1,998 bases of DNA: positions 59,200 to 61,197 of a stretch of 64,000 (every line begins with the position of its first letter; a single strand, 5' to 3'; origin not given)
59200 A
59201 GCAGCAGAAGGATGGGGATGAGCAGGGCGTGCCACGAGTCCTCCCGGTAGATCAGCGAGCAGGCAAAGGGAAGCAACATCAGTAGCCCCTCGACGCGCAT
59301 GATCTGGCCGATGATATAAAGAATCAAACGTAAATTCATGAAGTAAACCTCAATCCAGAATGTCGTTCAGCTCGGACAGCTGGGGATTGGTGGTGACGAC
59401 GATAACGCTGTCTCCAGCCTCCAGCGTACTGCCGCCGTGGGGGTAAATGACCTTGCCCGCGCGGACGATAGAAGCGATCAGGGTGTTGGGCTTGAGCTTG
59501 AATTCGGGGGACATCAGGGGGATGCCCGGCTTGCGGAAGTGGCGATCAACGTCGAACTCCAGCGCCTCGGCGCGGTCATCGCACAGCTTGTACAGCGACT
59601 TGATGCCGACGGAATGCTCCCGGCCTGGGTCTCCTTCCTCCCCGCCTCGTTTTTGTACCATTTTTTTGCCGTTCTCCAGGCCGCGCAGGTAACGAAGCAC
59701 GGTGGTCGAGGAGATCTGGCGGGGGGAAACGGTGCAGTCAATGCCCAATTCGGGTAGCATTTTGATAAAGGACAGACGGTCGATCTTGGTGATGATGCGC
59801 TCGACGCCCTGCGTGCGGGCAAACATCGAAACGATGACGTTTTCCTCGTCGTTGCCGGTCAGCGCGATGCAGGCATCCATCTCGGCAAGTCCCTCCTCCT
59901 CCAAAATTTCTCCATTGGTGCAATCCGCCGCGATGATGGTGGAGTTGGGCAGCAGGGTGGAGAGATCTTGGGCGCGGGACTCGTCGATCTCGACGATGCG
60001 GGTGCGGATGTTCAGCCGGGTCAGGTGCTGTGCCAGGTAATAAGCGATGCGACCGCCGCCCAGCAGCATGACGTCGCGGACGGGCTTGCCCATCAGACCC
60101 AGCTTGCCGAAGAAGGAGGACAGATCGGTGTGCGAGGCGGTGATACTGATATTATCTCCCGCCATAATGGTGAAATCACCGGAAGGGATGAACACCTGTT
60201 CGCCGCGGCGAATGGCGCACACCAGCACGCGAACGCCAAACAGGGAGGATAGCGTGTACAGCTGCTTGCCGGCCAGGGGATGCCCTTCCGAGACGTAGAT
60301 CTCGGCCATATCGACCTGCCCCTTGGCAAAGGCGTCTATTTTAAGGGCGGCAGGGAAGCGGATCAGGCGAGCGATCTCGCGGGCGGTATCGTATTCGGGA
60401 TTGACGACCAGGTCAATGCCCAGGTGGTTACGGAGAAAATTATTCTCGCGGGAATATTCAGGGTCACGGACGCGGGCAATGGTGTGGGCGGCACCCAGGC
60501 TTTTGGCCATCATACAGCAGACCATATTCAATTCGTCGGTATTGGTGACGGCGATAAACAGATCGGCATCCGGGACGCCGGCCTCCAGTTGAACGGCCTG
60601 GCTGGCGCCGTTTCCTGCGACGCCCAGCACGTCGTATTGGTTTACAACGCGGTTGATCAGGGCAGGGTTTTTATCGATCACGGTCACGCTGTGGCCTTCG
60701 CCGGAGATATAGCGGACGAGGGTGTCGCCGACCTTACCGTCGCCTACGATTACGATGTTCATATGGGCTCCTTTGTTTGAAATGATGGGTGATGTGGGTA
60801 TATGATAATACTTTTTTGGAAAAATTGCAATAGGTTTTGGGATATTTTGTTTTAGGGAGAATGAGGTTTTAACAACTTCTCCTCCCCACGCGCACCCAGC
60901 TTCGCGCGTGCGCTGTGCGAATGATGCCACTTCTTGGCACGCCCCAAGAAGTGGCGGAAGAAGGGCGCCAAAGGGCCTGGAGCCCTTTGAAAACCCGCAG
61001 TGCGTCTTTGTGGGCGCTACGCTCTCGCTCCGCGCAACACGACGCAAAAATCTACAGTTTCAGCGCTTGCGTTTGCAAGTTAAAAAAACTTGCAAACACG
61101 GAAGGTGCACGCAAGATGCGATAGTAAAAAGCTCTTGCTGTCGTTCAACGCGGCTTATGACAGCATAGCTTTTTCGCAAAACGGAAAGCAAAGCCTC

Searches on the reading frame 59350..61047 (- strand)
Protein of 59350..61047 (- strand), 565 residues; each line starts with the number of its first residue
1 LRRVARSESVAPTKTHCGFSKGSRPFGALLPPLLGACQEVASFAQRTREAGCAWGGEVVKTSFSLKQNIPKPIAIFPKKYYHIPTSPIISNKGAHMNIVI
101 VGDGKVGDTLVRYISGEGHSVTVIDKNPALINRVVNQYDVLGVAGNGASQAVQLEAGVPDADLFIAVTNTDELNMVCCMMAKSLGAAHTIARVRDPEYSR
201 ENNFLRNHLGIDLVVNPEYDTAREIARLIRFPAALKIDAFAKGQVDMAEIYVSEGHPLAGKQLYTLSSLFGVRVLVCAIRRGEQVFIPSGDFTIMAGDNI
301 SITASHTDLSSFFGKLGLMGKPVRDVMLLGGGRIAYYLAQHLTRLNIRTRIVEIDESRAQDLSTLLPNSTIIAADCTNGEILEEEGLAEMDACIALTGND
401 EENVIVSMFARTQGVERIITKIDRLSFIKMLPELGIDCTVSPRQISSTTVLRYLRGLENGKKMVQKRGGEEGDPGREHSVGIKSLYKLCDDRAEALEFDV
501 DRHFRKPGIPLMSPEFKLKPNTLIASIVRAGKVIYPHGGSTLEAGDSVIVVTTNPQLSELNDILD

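Call 14: search_protein_families(library=ncbifam, proteins=[window:59350-61047:-])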
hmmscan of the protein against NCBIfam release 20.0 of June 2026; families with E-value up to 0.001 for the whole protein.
window:59350-61047:- (565 aa): 19 families
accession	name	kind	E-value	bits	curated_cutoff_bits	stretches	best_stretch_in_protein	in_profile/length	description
NF007033.0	PRK09496.1-5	equivalog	9.3e-133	443.5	338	1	96-564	1-447/449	Trk system potassium transporter TrkA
NF007039.0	PRK09496.3-2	equivalog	4.2e-132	441.1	293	1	96-564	1-444/446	Trk system potassium transporter TrkA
NF007041.0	PRK09496.3-4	equivalog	3e-114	382.3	386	2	96-456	1-360/450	Trk system potassium transporter TrkA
NF007035.0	PRK09496.2-2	equivalog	7.7e-106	354.6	521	1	96-565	1-450/455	Trk system potassium transporter TrkA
NF007032.0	PRK09496.1-4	equivalog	3.7e-89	299.8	309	1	96-455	1-362/457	Trk system potassium transporter TrkA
NF007031.0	PRK09496.1-2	equivalog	2.2e-87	294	289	1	96-455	1-367/458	Trk system potassium transporter TrkA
NF007034.0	PRK09496.2-1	subfamily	3e-86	290.1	344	2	96-456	1-360/445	Trk system potassium transporter TrkA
NF007030.0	PRK09496.1-1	equivalog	4.9e-78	262.8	371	1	96-458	1-366/458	Trk system potassium transporter TrkA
NF007036.0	PRK09496.2-3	subfamily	5.2e-75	252.9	407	2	96-454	1-362/448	Trk system potassium transporter TrkA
NF007038.0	PRK09496.2-6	equivalog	9.2e-75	252.1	374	1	96-457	1-362/445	Trk system potassium transporter TrkA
NF007043.0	PRK09496.3-6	equivalog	1.6e-69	234.9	384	1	96-455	1-363/445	Trk system potassium transporter TrkA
NF007037.0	PRK09496.2-4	equivalog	3.9e-65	220.4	445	1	96-453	1-367/454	Trk system potassium transporter TrkA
NF007040.0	PRK09496.3-3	equivalog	3.7e-61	207.1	455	1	96-411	4-320/462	Trk system potassium transporter TrkA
NF007042.0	PRK09496.3-5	equivalog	1.4e-44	152.5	467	1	96-454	1-377/466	Trk system potassium transporter TrkA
NF003716.0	PRK05326.1-3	equivalog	2.4e-12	46.1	355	2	493-561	412-478/499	potassium/proton antiporter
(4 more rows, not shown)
